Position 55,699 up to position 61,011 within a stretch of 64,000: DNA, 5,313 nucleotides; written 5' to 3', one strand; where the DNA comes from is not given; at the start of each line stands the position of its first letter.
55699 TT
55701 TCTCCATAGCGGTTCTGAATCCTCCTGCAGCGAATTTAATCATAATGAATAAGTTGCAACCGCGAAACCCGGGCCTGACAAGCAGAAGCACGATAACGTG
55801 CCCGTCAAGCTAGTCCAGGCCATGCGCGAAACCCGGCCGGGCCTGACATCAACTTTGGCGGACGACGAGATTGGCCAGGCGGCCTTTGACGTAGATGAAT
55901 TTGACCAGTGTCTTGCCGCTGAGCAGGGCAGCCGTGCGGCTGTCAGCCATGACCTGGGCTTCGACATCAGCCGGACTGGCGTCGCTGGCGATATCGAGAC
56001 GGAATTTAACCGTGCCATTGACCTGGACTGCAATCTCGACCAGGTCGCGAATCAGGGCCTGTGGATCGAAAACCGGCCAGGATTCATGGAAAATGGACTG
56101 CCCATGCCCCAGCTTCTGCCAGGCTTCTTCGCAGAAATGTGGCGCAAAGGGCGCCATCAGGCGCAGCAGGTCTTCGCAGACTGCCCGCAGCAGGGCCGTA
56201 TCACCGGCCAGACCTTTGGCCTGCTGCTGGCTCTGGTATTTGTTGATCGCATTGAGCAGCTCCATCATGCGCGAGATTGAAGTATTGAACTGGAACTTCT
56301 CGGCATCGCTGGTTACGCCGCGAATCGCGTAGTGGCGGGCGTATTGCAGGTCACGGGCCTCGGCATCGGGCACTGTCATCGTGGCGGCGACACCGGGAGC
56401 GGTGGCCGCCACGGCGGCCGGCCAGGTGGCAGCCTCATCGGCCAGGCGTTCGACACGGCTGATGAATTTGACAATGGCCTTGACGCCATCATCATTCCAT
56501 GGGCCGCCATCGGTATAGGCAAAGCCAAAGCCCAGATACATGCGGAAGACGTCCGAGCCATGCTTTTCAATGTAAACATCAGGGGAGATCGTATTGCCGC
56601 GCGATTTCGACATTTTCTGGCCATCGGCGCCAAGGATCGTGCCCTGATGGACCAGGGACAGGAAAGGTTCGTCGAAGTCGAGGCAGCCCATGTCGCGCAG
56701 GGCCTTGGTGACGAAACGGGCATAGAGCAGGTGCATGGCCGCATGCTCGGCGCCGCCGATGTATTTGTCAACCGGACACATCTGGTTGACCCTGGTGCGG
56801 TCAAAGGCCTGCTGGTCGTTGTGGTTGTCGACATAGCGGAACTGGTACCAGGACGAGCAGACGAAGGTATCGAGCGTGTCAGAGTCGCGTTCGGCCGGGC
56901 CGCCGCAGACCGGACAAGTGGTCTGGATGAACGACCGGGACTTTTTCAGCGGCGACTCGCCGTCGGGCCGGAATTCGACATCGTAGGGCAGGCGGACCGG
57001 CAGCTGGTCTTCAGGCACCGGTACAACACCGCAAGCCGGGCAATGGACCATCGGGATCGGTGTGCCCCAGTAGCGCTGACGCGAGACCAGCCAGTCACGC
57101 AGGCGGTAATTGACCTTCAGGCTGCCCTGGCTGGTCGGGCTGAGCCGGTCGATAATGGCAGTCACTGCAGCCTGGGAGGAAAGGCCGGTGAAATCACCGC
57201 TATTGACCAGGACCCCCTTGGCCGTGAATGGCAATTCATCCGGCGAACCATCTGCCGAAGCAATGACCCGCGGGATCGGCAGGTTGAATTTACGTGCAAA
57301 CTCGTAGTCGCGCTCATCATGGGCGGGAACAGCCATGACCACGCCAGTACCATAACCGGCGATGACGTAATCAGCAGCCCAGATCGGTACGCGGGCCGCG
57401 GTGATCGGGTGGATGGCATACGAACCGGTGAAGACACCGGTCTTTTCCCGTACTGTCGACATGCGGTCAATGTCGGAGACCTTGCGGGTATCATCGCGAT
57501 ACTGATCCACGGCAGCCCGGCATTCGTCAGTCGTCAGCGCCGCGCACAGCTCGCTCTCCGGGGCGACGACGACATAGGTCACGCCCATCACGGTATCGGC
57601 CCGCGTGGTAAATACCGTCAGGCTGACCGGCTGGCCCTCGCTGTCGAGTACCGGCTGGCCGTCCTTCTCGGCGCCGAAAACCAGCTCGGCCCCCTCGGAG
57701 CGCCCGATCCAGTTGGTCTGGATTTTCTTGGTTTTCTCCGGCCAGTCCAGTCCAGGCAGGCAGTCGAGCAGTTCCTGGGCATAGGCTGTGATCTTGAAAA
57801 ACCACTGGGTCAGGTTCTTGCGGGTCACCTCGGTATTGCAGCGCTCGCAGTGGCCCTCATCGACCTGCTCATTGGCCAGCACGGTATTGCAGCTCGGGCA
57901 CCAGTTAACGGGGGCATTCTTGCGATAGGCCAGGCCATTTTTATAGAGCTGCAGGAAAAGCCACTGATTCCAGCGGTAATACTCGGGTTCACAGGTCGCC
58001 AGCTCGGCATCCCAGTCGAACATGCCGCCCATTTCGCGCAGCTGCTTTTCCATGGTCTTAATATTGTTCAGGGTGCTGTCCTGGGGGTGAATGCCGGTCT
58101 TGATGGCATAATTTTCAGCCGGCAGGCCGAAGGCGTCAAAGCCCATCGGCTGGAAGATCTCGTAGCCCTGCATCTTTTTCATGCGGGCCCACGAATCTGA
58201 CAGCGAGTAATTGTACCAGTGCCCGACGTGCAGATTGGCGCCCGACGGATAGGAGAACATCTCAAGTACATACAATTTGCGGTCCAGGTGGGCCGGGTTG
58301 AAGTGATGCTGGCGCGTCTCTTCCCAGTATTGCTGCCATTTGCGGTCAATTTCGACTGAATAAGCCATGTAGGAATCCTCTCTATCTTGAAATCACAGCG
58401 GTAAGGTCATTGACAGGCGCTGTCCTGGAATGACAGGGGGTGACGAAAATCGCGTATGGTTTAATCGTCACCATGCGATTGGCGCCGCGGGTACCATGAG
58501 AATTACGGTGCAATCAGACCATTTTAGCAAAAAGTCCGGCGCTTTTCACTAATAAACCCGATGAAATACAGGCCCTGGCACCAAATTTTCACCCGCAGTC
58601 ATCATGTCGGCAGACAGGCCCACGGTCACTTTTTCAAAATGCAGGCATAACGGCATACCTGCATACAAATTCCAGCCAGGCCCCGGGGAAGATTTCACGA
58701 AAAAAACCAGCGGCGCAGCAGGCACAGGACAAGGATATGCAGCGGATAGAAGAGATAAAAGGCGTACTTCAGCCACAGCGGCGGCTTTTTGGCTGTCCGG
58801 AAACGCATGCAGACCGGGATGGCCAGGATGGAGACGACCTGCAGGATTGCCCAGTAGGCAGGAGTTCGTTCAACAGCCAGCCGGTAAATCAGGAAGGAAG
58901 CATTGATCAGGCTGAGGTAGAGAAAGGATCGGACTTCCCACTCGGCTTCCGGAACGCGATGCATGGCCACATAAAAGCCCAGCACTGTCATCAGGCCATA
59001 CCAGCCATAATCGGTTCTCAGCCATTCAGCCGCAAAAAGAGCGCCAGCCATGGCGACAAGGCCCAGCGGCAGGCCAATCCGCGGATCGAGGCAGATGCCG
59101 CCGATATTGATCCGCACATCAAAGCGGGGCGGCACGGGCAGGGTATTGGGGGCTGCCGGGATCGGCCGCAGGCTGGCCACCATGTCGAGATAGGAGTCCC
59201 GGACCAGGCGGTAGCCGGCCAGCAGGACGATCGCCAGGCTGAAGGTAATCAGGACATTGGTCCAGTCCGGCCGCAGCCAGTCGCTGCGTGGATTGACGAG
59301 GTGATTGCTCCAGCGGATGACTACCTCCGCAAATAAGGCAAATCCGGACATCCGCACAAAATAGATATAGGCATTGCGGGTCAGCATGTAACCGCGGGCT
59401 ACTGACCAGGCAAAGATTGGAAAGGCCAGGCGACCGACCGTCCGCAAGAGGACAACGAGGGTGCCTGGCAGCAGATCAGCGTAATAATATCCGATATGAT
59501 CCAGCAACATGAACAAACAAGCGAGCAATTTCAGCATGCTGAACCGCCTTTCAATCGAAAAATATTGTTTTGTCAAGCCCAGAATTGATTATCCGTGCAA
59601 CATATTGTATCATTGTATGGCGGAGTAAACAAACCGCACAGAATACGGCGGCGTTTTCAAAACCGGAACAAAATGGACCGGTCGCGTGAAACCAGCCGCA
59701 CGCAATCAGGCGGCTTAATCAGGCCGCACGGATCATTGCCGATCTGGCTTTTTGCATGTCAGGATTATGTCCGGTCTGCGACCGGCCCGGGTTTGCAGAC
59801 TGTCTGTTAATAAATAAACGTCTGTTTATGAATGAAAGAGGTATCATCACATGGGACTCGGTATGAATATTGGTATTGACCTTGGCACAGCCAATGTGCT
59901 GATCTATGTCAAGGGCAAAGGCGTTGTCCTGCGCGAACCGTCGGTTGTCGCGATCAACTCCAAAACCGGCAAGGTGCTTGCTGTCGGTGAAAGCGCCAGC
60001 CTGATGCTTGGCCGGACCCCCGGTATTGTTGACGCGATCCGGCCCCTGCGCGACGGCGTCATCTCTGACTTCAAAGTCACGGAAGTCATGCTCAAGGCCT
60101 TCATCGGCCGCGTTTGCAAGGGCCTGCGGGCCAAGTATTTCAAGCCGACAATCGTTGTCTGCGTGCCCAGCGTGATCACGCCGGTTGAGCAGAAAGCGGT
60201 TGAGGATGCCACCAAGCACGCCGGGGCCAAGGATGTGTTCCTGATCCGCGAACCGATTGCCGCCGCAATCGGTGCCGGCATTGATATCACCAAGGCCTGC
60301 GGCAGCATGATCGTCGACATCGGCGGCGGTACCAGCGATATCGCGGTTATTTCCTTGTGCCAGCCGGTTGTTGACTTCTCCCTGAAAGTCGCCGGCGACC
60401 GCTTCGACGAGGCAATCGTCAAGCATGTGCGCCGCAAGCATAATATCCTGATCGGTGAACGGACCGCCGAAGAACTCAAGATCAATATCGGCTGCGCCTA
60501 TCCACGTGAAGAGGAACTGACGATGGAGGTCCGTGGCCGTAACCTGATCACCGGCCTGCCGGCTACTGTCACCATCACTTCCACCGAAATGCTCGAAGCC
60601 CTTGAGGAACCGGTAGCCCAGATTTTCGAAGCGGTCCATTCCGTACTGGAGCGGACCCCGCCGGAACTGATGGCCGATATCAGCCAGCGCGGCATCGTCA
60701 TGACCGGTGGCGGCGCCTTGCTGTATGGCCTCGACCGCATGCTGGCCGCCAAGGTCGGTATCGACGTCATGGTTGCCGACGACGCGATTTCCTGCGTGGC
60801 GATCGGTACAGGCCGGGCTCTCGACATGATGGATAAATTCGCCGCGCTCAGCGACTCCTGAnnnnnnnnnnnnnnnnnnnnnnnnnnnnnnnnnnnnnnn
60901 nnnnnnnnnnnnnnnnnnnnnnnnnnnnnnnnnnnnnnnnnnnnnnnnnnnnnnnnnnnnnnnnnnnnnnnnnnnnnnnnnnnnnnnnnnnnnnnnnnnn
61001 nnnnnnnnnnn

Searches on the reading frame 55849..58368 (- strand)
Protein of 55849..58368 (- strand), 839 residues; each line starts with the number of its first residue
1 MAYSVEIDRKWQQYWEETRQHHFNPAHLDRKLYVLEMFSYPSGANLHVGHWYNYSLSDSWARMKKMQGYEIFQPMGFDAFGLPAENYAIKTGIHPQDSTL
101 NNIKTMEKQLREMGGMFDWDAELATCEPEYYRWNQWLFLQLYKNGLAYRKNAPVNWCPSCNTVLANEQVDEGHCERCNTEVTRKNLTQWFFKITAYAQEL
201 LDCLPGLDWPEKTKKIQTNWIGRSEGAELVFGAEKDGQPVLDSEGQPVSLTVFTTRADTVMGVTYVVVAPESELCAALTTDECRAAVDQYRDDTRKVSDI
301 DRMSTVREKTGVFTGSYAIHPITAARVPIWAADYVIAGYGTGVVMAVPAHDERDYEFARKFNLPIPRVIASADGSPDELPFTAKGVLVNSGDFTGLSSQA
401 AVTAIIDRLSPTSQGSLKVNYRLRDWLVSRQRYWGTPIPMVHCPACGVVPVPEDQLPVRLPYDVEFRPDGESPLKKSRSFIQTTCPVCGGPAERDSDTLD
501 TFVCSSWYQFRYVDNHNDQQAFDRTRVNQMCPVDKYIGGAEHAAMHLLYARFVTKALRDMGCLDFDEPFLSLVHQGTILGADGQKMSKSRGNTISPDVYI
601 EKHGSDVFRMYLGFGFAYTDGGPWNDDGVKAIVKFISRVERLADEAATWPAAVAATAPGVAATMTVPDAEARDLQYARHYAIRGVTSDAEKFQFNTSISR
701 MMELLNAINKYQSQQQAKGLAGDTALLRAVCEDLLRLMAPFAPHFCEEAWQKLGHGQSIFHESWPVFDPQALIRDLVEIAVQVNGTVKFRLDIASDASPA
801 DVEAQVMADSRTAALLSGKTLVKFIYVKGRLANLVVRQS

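Call 38: search_protein_families(library=pfam, proteins=[window:55849-58368:-], max_evalue=0.01)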
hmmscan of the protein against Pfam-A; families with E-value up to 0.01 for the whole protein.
window:55849-58368:- (839 aa): 5 families
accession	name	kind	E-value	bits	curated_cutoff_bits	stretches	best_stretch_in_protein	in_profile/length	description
PF13603.12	tRNA-synt_1_2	-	1.8e-63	213.8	25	1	219-409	2-184/185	Leucyl-tRNA synthetase, editing domain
PF00133.28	tRNA-synt_1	-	9.4e-46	156.8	22.7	2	11-221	2-225/414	tRNA synthetases class I (I, L, M and V)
PF09334.17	tRNA-synt_1g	-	1.4e-25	90.4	20.1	2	39-183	8-148/391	tRNA synthetases class I (M)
PF08264.19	Anticodon_1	-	6.4e-23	81.7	25.1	1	679-800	9-144/148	Anticodon-binding domain of tRNA ligase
PF00579.31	tRNA-synt_1b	-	0.0022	17.8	21.1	0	546-594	163-208/292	tRNA synthetases class I (W and Y)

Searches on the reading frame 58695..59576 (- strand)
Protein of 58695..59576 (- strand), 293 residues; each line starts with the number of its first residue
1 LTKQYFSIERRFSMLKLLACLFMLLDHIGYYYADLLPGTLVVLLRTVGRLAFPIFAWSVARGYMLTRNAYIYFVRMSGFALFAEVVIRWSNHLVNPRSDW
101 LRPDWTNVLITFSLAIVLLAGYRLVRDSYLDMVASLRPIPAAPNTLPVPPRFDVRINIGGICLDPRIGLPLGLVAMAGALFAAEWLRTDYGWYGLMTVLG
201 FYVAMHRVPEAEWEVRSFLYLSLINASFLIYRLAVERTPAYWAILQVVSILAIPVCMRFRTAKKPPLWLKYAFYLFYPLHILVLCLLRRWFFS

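Call 38: search_protein_families(library=pfam, proteins=[window:58695-59576:-], max_evalue=0.01)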
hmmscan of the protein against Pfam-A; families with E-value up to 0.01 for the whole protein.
window:58695-59576:- (293 aa): 1 family
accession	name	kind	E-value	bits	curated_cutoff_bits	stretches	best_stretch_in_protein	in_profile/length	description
PF05857.17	TraX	-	6.1e-27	95.4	25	2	13-121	3-101/217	TraX protein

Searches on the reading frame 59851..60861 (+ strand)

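Call 38: search_protein_families(library=pfam, proteins=[window:59851-60861:+], max_evalue=0.01)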
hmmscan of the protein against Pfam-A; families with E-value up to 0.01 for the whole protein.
window:59851-60861:+ (336 aa): 4 families
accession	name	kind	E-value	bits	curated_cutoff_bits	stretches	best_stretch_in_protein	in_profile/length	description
PF06723.19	MreB_Mbl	-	1.5e-136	455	27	1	6-330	3-325/327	MreB/Mbl protein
PF00012.26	HSP70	-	1.5e-12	47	20.6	1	101-197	136-238/599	Hsp70 protein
PF14450.12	FtsA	-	1.9e-06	28.7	31.8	1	154-308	2-109/127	Cell division protein FtsA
PF11104.14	PilM_2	-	0.0018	17.7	27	0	281-311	277-307/340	Type IV pilus assembly protein PilM;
